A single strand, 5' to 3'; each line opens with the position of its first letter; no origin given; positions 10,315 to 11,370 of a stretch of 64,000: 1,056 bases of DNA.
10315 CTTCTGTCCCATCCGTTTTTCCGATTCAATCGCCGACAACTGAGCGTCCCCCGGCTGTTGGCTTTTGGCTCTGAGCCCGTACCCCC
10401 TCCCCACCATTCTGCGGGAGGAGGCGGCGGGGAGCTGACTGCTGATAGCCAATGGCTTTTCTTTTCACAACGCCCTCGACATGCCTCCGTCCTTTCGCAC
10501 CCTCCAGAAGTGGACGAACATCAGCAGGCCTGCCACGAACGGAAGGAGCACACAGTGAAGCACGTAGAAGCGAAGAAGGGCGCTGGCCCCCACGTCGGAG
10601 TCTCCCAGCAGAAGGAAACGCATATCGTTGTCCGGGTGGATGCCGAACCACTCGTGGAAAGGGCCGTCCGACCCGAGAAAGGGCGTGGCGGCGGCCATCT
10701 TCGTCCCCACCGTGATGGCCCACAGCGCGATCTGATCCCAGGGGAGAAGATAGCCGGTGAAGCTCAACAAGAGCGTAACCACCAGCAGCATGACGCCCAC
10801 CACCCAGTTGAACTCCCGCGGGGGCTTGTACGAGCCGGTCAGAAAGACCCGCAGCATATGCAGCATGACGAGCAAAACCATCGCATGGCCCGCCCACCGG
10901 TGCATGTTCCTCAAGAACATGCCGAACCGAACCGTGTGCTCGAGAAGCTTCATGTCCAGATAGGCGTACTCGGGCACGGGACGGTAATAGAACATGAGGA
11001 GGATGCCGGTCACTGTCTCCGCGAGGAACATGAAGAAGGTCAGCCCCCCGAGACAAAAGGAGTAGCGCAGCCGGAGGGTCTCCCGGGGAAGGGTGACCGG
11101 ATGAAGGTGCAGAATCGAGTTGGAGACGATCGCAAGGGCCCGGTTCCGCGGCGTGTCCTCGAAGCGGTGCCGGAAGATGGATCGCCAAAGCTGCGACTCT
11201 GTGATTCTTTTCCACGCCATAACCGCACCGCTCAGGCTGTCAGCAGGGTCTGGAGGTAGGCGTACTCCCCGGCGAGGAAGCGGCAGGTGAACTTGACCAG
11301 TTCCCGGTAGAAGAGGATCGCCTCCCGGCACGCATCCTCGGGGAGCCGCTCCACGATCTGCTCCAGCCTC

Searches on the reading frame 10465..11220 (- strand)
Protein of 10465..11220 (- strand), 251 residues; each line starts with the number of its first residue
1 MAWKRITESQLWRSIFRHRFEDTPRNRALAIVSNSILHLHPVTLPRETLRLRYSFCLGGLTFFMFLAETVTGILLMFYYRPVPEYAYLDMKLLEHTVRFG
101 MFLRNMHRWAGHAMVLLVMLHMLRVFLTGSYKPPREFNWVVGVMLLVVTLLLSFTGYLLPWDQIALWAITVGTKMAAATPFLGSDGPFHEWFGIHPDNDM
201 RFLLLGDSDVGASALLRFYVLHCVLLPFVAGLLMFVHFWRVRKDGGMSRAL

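Call 12: search_protein_families(library=pfam, proteins=[window:10465-11220:-], max_evalue=0.01)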
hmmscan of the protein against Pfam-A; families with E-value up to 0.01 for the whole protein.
window:10465-11220:- (251 aa): 3 families
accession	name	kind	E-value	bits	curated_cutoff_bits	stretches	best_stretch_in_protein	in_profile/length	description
PF00033.24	Cytochrome_B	-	2.8e-39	135.3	27.2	1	51-244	10-188/189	Cytochrome b/b6/petB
PF13631.11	Cytochrom_B_N_2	-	1.7e-33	116.4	27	1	113-248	2-123/169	Cytochrome b(N-terminal)/b6/petB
PF14358.11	DUF4405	-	2.9e-06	28.2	26.7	1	60-122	5-62/66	Domain of unknown function (DUF4405)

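Call 13: search_protein_families(library=ncbifam, proteins=[window:10465-11220:-], max_evalue=0.001)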
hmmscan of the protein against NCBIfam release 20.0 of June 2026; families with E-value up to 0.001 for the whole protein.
window:10465-11220:- (251 aa): 4 families
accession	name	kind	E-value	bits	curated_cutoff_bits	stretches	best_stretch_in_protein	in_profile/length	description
NF040969.1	cytb_ExtP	equivalog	6.4e-81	271.1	290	1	33-248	3-204/205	selenite/tellurite reduction operon b-type cytochrome ExtP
NF002990.0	PRK03735.1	subfamily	1.8e-54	184.9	325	1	54-245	41-218/223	cytochrome b6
NF041076.1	cyt_b_SoxC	equivalog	7.1e-26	91.2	740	1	54-242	27-196/542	proton pump complex cytochrome B SoxC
NF050120.1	bc1_QcrB_actin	exception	6.3e-23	81.4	500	1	52-239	23-213/458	cytochrome bc1 complex cytochrome b subunit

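Call 68: find_homologous_proteins(query=window:10465-11220:-, max_evalue=1e-20)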
Query window:10465-11220:- (251 aa): 8000 proteins with E <= 1e-20 among 8000 candidates; the best 120 are listed.
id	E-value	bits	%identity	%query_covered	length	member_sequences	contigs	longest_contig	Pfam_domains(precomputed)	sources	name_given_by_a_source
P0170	6.4e-167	572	100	100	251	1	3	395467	PF14358.12,PF00033.25,PF13631.12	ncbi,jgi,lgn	jgi:quinol-cytochrome oxidoreductase complex cytochrome b subunit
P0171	7.4e-159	545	94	100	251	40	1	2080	PF14358.12,PF00033.25,PF13631.12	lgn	-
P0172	3.2e-155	533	92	100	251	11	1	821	PF14358.12,PF00033.25,PF13631.12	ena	-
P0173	1.4e-151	521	90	100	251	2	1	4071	PF14358.12,PF00033.25,PF13631.12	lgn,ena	-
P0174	1.1e-142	492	84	100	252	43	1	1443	PF00033.25,PF13631.12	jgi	-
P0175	9.7e-142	489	83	99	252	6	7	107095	PF14358.12,PF00033.25,PF13631.12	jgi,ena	jgi:quinol-cytochrome oxidoreductase complex cytochrome b subunit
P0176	4.9e-141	487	83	99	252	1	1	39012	PF14358.12,PF00033.25,PF13631.12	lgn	-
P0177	1.2e-139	482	84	99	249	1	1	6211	PF00033.25,PF13631.12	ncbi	-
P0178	1.8e-137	475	81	98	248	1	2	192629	PF00033.25,PF13631.12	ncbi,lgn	-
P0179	8.0e-137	473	81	98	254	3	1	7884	PF00033.25,PF13631.12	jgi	jgi:quinol-cytochrome oxidoreductase complex cytochrome b subunit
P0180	2.4e-135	468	80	99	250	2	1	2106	PF14358.12,PF00033.25,PF13631.12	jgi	jgi:quinol-cytochrome oxidoreductase complex cytochrome b subunit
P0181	1.2e-134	466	81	99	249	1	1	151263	PF14358.12,PF00033.25,PF13631.12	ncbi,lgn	ncbi:MAG: cytochrome b N-terminal domain-containing protein [Thermodesulfobacteriota bacterium]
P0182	4.5e-134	464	80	99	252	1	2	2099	PF00033.25,PF13631.12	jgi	-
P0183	1.3e-132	459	78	98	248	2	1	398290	PF00033.25,PF13631.12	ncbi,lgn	-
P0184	1.3e-130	453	74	100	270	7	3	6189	PF14358.12,PF00033.25,PF13631.12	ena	-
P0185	1.4e-130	453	77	98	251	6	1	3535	PF14358.12,PF00033.25,PF13631.12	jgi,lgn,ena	jgi:quinol-cytochrome oxidoreductase complex cytochrome b subunit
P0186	2.3e-130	452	77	99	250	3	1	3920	PF14358.12,PF00033.25,PF13631.12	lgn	-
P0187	3.6e-130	451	77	99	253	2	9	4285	PF14358.12,PF00033.25,PF13631.12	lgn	-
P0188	7.6e-130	450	76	99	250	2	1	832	PF14358.12,PF00033.25,PF13631.12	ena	-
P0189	2.5e-129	448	76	99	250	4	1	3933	PF14358.12,PF00033.25,PF13631.12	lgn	-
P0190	4.8e-129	448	76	100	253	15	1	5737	PF00033.25,PF13631.12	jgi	-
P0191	5.3e-129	447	76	100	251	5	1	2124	PF00033.25,PF13631.12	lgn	-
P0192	7.7e-129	447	75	100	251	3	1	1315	PF00033.25,PF13631.12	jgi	jgi:quinol-cytochrome oxidoreductase complex cytochrome b subunit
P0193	1.3e-128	446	75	99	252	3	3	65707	PF00033.25,PF13631.12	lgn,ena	-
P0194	1.4e-128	446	75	100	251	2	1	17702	PF00033.25,PF13631.12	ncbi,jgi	-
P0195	3.5e-128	445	76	100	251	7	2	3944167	PF14358.12,PF00033.25,PF13631.12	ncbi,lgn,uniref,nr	ncbi:cytochrome b N-terminal domain-containing protein [Desulfosudis oleivorans]|uniref:Cytochrome b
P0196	6.6e-128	444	74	99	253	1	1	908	PF14358.12,PF00033.25,PF13631.12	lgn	-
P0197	2.9e-127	442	76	99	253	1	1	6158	PF00033.25,PF13631.12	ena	-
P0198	6.9e-127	440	76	99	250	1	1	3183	PF14358.12,PF00033.25,PF13631.12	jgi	jgi:quinol-cytochrome oxidoreductase complex cytochrome b subunit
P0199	8.8e-127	440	76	99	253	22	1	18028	PF14358.12,PF00033.25,PF13631.12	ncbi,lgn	ncbi:MAG: cytochrome b N-terminal domain-containing protein [Candidatus Abyssubacteria bacterium]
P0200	1.4e-126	439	74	100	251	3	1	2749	PF14358.12,PF00033.25,PF13631.12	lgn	-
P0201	1.5e-126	439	74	99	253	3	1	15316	PF00033.25,PF13631.12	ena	-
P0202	4.0e-126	438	75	99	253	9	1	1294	PF14358.12,PF00033.25,PF13631.12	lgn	-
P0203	4.9e-126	438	74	99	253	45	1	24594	PF14358.12,PF00033.25,PF13631.12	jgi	jgi:quinol-cytochrome oxidoreductase complex cytochrome b subunit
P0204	6.9e-126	437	74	99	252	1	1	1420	PF14358.12,PF00033.25,PF13631.12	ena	-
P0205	7.2e-126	437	74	99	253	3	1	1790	PF00033.25,PF13631.12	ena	-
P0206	2.9e-125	435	73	99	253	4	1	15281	PF14358.12,PF00033.25,PF13631.12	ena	-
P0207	3.3e-125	435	73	100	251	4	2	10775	PF14358.12,PF00033.25,PF13631.12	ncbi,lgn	ncbi:MAG: cytochrome b N-terminal domain-containing protein [Desulfosudaceae bacterium]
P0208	4.3e-125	435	74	99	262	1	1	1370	PF14358.12,PF00033.25,PF13631.12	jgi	-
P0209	5.0e-125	434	72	99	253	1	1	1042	PF14358.12,PF00033.25,PF13631.12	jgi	jgi:quinol-cytochrome oxidoreductase complex cytochrome b subunit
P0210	5.9e-125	434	-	-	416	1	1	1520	PF14358.12,PF00033.25,PF13631.12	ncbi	-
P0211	7.5e-125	434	74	100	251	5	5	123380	PF14358.12,PF00033.25,PF13631.12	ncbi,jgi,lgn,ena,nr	ncbi:MAG: cytochrome B6 [Desulfococcus sp. 4484_241]|nr:MAG: cytochrome B6 [Desulfococcus sp. 4484_2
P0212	1.1e-124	433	73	99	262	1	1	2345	PF00033.25,PF13631.12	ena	-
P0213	1.1e-124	433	74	99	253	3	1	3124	PF14358.12,PF00033.25,PF13631.12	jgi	-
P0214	1.4e-124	433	73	99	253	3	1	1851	PF14358.12,PF00033.25,PF13631.12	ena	-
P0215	1.6e-124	433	75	98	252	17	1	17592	PF00033.25,PF13631.12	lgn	-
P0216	2.4e-124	432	73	99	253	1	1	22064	PF14358.12,PF00033.25,PF13631.12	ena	-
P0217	4.3e-124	431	74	100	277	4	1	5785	PF00033.25,PF13631.12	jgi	jgi:quinol-cytochrome oxidoreductase complex cytochrome b subunit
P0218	5.2e-124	431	73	99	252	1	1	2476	PF14358.12,PF00033.25,PF13631.12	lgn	-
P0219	1.3e-123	430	73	99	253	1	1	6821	PF14358.12,PF00033.25,PF13631.12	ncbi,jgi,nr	ncbi:MAG: cytochrome b N-terminal domain-containing protein [Candidatus Abyssubacteria bacterium]|nr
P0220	1.5e-123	429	73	99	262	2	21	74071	PF14358.12,PF00033.25,PF13631.12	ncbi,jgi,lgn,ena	-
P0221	1.6e-123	429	73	99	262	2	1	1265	PF00033.25,PF13631.12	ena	-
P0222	1.6e-123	429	73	99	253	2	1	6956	PF14358.12,PF00033.25,PF13631.12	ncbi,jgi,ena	-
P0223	5.8e-123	428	72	100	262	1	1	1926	PF00033.25,PF13631.12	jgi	-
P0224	1.1e-122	427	73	99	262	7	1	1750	PF00033.25,PF13631.12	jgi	-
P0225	2.3e-122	426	72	99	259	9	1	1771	PF00033.25,PF13631.12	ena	-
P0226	4.3e-122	425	73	99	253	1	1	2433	PF00033.25,PF13631.12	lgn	-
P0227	4.6e-122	425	73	98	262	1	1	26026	PF00033.25,PF13631.12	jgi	jgi:quinol-cytochrome oxidoreductase complex cytochrome b subunit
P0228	4.7e-122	425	73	98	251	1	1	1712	PF14358.12,PF00033.25,PF13631.12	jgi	jgi:quinol-cytochrome oxidoreductase complex cytochrome b subunit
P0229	4.9e-122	425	73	99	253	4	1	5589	PF14358.12,PF00033.25,PF13631.12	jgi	jgi:quinol-cytochrome oxidoreductase complex cytochrome b subunit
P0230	6.4e-122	424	75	98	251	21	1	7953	PF00033.25,PF13631.12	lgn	-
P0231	6.9e-122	424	72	99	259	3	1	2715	PF00033.25,PF13631.12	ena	-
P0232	1.2e-121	423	73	98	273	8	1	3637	PF14358.12,PF00033.25,PF13631.12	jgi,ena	-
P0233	1.2e-121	423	72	99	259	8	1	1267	PF00033.25,PF13631.12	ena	-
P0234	1.2e-121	423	73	99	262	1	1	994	PF14358.12,PF00033.25,PF13631.12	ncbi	-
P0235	1.3e-121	423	73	98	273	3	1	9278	PF00033.25,PF13631.12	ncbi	-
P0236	1.3e-121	423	74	98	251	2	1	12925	PF14358.12,PF00033.25,PF13631.12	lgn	-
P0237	1.4e-121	423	73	99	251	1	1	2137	PF14358.12,PF00033.25,PF13631.12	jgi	-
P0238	1.8e-121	423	72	100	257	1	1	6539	PF00033.25,PF13631.12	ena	-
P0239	2.3e-121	422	74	98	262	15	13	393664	PF14358.12,PF00033.25,PF13631.12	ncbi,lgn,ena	-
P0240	2.5e-121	422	72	100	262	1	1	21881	PF14358.12,PF00033.25,PF13631.12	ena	-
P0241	3.8e-121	422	73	98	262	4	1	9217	PF14358.12,PF00033.25,PF13631.12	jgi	jgi:quinol-cytochrome oxidoreductase complex cytochrome b subunit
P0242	3.9e-121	422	73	98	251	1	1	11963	PF14358.12,PF00033.25,PF13631.12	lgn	-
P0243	4.0e-121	422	74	98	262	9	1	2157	PF00033.25,PF13631.12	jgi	jgi:quinol-cytochrome oxidoreductase complex cytochrome b subunit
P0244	4.2e-121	422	73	98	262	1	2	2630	PF14358.12,PF00033.25,PF13631.12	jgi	-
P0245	5.6e-121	421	73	98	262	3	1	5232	PF00033.25,PF13631.12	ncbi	-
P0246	6.5e-121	421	72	98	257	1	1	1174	PF14358.12,PF00033.25,PF13631.12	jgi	-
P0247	7.6e-121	421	73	98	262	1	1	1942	PF14358.12,PF00033.25,PF13631.12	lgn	-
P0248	8.4e-121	421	73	98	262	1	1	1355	PF14358.12,PF00033.25,PF13631.12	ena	-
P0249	1.2e-120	420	73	98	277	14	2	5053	PF00033.25,PF13631.12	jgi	jgi:quinol-cytochrome oxidoreductase complex cytochrome b subunit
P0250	1.5e-120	420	73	98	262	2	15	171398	PF00033.25,PF13631.12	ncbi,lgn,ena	-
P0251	1.5e-120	420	72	98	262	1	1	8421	PF14358.12,PF00033.25,PF13631.12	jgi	jgi:quinol-cytochrome oxidoreductase complex cytochrome b subunit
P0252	1.9e-120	419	72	99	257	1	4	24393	PF00033.25,PF13631.12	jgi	jgi:quinol-cytochrome oxidoreductase complex cytochrome b subunit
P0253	2.1e-120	419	72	99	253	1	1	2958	PF14358.12,PF00033.25,PF13631.12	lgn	-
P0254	2.2e-120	419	72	99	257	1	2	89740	PF00033.25,PF13631.12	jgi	jgi:quinol-cytochrome oxidoreductase complex cytochrome b subunit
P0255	3.0e-120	419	73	98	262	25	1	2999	PF00033.25,PF13631.12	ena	-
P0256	3.2e-120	419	73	97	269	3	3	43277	PF00033.25,PF13631.12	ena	-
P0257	3.3e-120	419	73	98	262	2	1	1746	PF00033.25,PF13631.12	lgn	-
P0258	3.6e-120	418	72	98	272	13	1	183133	PF14358.12,PF00033.25,PF13631.12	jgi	jgi:quinol-cytochrome oxidoreductase complex cytochrome b subunit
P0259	3.8e-120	418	72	99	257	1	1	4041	PF00033.25,PF13631.12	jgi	-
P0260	5.5e-120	418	72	99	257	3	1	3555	PF00033.25,PF13631.12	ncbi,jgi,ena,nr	ncbi:MAG TPA: cytochrome b N-terminal domain-containing protein [Candidatus Acidoferrales bacterium]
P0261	7.4e-120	417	73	97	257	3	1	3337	PF00033.25,PF13631.12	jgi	jgi:quinol-cytochrome oxidoreductase complex cytochrome b subunit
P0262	8.2e-120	417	71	99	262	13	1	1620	PF14358.12,PF00033.25,PF13631.12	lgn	-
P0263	8.3e-120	417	72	98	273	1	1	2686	PF00033.25,PF13631.12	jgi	jgi:quinol-cytochrome oxidoreductase complex cytochrome b subunit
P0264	9.1e-120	417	72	99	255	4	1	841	PF14358.12,PF00033.25,PF13631.12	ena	-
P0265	1.0e-119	417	72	98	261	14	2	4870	PF00033.25,PF13631.12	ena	-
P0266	1.0e-119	417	72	99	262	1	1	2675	PF14358.12,PF00033.25,PF13631.12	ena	-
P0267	1.2e-119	417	73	98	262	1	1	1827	PF00033.25,PF13631.12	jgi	jgi:quinol-cytochrome oxidoreductase complex cytochrome b subunit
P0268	1.3e-119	417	72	99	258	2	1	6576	PF14358.12,PF00033.25,PF13631.12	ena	-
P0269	1.5e-119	416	72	98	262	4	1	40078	PF00033.25,PF13631.12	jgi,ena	jgi:quinol-cytochrome oxidoreductase complex cytochrome b subunit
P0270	1.5e-119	416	72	98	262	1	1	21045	PF14358.12,PF00033.25,PF13631.12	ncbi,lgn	ncbi:MAG: cytochrome b N-terminal domain-containing protein [Candidatus Binatia bacterium]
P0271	1.6e-119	416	70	100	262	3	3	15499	PF00033.25,PF13631.12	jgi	jgi:quinol-cytochrome oxidoreductase complex cytochrome b subunit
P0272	1.8e-119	416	71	100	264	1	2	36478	PF00033.25,PF13631.12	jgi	jgi:quinol-cytochrome oxidoreductase complex cytochrome b subunit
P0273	2.0e-119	416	72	98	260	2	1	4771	PF14358.12,PF00033.25,PF13631.12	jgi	jgi:quinol-cytochrome oxidoreductase complex cytochrome b subunit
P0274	2.7e-119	416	71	99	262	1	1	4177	PF00033.25,PF13631.12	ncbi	-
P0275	2.7e-119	416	72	100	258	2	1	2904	PF14358.12,PF00033.25,PF13631.12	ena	-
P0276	2.8e-119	416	72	98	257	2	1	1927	PF14358.12,PF00033.25,PF13631.12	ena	-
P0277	2.9e-119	415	72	98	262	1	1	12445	PF14358.12,PF00033.25,PF13631.12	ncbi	-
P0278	3.0e-119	415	71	100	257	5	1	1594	PF00033.25,PF13631.12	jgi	-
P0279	3.4e-119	415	74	98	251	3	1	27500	PF00033.25,PF13631.12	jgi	jgi:quinol-cytochrome oxidoreductase complex cytochrome b subunit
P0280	4.1e-119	415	71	100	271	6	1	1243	PF00033.25,PF13631.12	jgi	jgi:quinol-cytochrome oxidoreductase complex cytochrome b subunit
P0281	4.8e-119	415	71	99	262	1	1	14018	PF14358.12,PF00033.25,PF13631.12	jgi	jgi:quinol-cytochrome oxidoreductase complex cytochrome b subunit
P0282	5.1e-119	415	73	98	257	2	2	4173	PF14358.12,PF00033.25,PF13631.12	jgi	jgi:quinol-cytochrome oxidoreductase complex cytochrome b subunit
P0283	5.9e-119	414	71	98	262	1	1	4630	PF14358.12,PF00033.25,PF13631.12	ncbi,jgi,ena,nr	ncbi:MAG TPA: cytochrome b N-terminal domain-containing protein [Candidatus Kryptonia bacterium]|nr:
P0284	6.1e-119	414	71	98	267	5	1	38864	PF00033.25,PF13631.12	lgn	-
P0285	6.4e-119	414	72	98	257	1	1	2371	PF00033.25,PF13631.12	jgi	jgi:quinol-cytochrome oxidoreductase complex cytochrome b subunit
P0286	7.0e-119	414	71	98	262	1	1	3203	PF14358.12,PF00033.25,PF13631.12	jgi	jgi:quinol-cytochrome oxidoreductase complex cytochrome b subunit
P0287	9.2e-119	414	71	98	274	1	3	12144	PF00033.25,PF13631.12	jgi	jgi:quinol-cytochrome oxidoreductase complex cytochrome b subunit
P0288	9.9e-119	414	70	100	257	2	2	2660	PF00033.25,PF13631.12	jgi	jgi:quinol-cytochrome oxidoreductase complex cytochrome b subunit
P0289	1.3e-118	413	71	99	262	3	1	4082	PF14358.12,PF00033.25,PF13631.12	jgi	jgi:quinol-cytochrome oxidoreductase complex cytochrome b subunit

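Call 69: find_encoding_contigs(protein=P0195, flank=10000, max_places=2)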
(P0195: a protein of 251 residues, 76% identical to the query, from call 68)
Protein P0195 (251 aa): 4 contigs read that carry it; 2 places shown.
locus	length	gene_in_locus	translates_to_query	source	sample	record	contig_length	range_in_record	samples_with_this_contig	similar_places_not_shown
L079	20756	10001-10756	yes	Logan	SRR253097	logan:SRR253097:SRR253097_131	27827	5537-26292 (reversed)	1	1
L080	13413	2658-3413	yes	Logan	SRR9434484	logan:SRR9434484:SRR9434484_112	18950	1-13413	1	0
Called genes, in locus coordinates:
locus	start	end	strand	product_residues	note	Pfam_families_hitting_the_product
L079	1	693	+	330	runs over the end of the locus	PF04055:Radical_SAM, PF06463:Mob_synth_C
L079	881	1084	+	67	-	PF02416:TatA_B_E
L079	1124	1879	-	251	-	PF28507:Rv1828_C (faint), PF00376:MerR, PF13411:MerR_1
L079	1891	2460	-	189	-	PF02663:FmdE, PF23475:zf-Tbcl_FmdE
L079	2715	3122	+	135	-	-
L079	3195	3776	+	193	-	PF00355:Rieske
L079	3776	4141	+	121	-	PF12838:Fer4_7 (weak)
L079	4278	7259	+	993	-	PF00384:Molybdopterin, PF01568:Molydop_binding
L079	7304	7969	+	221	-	PF09459:EB_dh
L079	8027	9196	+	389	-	PF00037:Fer4 (faint), PF12797:Fer4_2 (faint), PF12837:Fer4_6 (faint), PF12838:Fer4_7, PF13237:Fer4_10, PF13247:Fer4_11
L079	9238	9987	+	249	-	PF02613:Nitrate_red_del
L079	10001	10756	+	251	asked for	PF00033:Cytochrome_B, PF14358:DUF4405 (weak), PF13631:Cytochrom_B_N_2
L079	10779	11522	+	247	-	-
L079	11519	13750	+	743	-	PF22113:Mtrc-MtrF_II-IV_dom (faint), PF14522:Cytochrome_C7 (faint), PF14537:Cytochrom_c3_2 (faint), PF13442:Cytochrome_CBB3 (faint), PF00034:Cytochrom_C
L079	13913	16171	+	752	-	PF13229:Beta_helix, PF02415:Chlam_PMP (faint), PF05048:NosD, PF13229:Beta_helix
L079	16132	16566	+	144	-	-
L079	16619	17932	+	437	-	PF03453:MoeA_N, PF00994:MoCF_biosynth, PF03454:MoeA_C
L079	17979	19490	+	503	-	PF02771:Acyl-CoA_dh_N, PF02770:Acyl-CoA_dh_M, PF00441:Acyl-CoA_dh_1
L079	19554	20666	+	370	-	PF02771:Acyl-CoA_dh_N, PF00441:Acyl-CoA_dh_1, PF08028:Acyl-CoA_dh_2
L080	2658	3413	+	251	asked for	PF00033:Cytochrome_B, PF14358:DUF4405 (weak), PF13631:Cytochrom_B_N_2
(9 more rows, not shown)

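Call 70: find_encoding_contigs(protein=P0239, flank=10000, max_places=2)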
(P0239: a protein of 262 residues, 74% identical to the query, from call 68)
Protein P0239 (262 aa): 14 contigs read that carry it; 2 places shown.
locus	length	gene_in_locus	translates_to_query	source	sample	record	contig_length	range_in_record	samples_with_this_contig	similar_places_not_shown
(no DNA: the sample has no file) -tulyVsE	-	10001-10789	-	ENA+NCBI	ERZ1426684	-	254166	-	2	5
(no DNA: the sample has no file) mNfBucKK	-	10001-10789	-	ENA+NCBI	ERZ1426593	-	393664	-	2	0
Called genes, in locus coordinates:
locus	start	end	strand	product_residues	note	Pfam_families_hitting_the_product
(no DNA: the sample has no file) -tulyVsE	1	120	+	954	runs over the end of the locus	PF00384:Molybdopterin, PF01568:Molydop_binding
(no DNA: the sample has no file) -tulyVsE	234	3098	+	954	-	PF00384:Molybdopterin, PF01568:Molydop_binding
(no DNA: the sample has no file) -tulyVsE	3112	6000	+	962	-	PF00384:Molybdopterin, PF01568:Molydop_binding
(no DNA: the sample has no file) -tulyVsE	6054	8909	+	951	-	PF00384:Molybdopterin, PF01568:Molydop_binding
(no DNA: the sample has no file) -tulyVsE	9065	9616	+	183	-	PF00355:Rieske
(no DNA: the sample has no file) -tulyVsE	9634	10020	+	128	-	-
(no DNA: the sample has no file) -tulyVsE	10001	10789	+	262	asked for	PF00033:Cytochrome_B, PF14358:DUF4405 (weak), PF13631:Cytochrom_B_N_2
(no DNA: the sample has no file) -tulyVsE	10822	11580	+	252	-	-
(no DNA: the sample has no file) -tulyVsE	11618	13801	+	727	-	PF13442:Cytochrome_CBB3 (faint), PF14522:Cytochrome_C7 (faint), PF02433:FixO (faint), PF00034:Cytochrom_C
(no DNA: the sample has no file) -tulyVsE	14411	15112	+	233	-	PF00027:cNMP_binding, PF13545:HTH_Crp_2, PF00325:Crp (weak)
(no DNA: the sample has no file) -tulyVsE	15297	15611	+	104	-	PF00893:Multi_Drug_Res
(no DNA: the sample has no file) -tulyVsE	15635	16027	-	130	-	-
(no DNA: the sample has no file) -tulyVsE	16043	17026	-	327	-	PF04055:Radical_SAM, PF06463:Mob_synth_C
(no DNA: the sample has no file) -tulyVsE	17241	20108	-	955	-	PF00384:Molybdopterin, PF01568:Molydop_binding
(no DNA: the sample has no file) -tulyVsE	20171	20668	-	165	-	PF01292:Ni_hydr_CYTB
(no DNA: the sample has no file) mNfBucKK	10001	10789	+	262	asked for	PF00033:Cytochrome_B, PF14358:DUF4405 (weak), PF13631:Cytochrom_B_N_2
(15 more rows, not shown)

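Call 71: find_encoding_contigs(protein=P0270, flank=10000, max_places=1)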
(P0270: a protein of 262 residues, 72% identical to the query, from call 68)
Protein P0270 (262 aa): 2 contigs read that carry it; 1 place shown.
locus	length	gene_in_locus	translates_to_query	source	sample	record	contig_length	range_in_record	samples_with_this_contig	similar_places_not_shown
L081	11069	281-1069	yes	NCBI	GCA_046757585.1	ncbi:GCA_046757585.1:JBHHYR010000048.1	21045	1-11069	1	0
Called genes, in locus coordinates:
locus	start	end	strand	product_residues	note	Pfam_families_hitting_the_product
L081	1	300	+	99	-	PF14697:Fer4_21 (faint), PF00037:Fer4 (faint), PF12797:Fer4_2 (faint)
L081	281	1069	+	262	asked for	PF00033:Cytochrome_B, PF14358:DUF4405 (weak), PF13631:Cytochrom_B_N_2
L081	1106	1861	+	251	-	-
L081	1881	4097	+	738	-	PF02433:FixO (faint), PF14522:Cytochrome_C7 (faint), PF00034:Cytochrom_C, PF13442:Cytochrome_CBB3 (weak)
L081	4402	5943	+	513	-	PF21563:Mcp40H-20_sensor (weak), PF00672:HAMP, PF00512:HisKA, PF02518:HATPase_c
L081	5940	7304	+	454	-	PF00072:Response_reg, PF00158:Sigma54_activat, PF14532:Sigma54_activ_2, PF07728:AAA_5 (weak), PF25601:AAA_lid_14, PF02954:HTH_8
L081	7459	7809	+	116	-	PF00034:Cytochrom_C, PF13442:Cytochrome_CBB3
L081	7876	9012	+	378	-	PF08450:SGL (faint), PF01731:Arylesterase (faint), PF17170:DUF5128 (faint), PF25021:TEN_NHL (faint), PF06739:SBBP (faint), PF01436:NHL (weak)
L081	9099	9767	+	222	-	PF14522:Cytochrome_C7 (faint), PF09699:Paired_CXXCH_1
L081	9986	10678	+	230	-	PF14522:Cytochrome_C7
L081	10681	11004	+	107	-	PF14522:Cytochrome_C7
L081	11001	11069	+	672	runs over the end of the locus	-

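Call 72: find_encoding_contigs(protein=P0258, flank=10000, max_places=1)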
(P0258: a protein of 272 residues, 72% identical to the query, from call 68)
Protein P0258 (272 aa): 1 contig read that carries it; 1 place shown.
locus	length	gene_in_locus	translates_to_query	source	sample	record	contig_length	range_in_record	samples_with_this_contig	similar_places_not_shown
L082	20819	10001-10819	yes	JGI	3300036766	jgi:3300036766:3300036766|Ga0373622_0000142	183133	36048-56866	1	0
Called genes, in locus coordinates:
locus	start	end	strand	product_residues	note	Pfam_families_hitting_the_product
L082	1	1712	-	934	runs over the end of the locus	PF00384:Molybdopterin, PF01568:Molydop_binding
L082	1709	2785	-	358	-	PF13187:Fer4_9 (faint), PF12797:Fer4_2 (faint), PF12837:Fer4_6 (faint), PF13237:Fer4_10 (faint), PF13247:Fer4_11, PF12838:Fer4_7 (weak)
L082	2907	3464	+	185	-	PF22381:Staph_reg_Sar_Rot, PF01047:MarR, PF12802:MarR_2, PF13463:HTH_27 (faint)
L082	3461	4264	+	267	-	PF01209:Ubie_methyltran, PF13489:Methyltransf_23 (weak), PF13847:Methyltransf_31 (weak), PF08241:Methyltransf_11, PF08242:Methyltransf_12 (weak), PF13649:Methyltransf_25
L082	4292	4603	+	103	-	PF00893:Multi_Drug_Res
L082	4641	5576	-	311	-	PF04055:Radical_SAM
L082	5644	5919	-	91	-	-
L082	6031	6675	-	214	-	PF00072:Response_reg, PF00196:GerE, PF08281:Sigma70_r4_2 (weak)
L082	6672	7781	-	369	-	PF02518:HATPase_c (faint), PF07730:HisKA_3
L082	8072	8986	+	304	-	PF03734:YkuD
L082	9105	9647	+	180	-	PF00355:Rieske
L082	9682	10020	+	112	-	-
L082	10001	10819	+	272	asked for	PF00033:Cytochrome_B, PF14358:DUF4405 (weak), PF13631:Cytochrom_B_N_2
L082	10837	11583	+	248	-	-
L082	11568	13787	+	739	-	PF14522:Cytochrome_C7 (faint), PF00034:Cytochrom_C, PF13442:Cytochrome_CBB3 (weak)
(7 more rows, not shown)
